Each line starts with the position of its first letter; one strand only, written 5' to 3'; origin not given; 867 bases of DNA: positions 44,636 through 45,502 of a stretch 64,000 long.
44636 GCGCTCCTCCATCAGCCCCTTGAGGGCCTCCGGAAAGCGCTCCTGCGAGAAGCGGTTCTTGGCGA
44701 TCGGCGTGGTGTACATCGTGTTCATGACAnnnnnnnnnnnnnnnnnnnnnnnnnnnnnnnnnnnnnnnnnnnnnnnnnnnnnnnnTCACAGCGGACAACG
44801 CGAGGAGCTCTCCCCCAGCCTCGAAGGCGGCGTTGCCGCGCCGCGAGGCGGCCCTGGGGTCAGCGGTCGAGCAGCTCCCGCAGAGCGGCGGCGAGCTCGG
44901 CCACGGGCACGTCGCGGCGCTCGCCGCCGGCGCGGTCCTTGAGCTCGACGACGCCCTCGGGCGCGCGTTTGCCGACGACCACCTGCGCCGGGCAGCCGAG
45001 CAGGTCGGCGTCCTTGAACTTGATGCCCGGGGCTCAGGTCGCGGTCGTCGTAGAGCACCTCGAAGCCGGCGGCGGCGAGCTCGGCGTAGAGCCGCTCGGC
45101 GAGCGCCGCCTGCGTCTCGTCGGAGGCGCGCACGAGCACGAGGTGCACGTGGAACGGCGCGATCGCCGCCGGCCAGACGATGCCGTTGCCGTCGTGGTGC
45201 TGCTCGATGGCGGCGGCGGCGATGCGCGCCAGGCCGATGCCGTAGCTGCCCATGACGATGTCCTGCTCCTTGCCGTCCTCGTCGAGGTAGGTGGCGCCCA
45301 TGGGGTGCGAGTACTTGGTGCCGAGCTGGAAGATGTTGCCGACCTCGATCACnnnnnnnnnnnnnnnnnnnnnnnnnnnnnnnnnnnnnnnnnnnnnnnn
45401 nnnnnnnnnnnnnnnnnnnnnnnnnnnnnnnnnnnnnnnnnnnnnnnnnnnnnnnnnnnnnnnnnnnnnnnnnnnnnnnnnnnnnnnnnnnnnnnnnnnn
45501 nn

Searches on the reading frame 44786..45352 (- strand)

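Call 78: search_protein_families(library=pfam, proteins=[window:44786-45352:-], max_evalue=0.0001)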
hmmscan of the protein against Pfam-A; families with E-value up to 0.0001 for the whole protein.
window:44786-45352:- (188 aa): 1 family
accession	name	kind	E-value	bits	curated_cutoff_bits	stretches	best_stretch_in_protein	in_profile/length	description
PF00587.30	tRNA-synt_2b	-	1.7e-05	25.4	29.3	1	2-52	129-179/179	tRNA synthetase class II core domain (G, H, P, S and T)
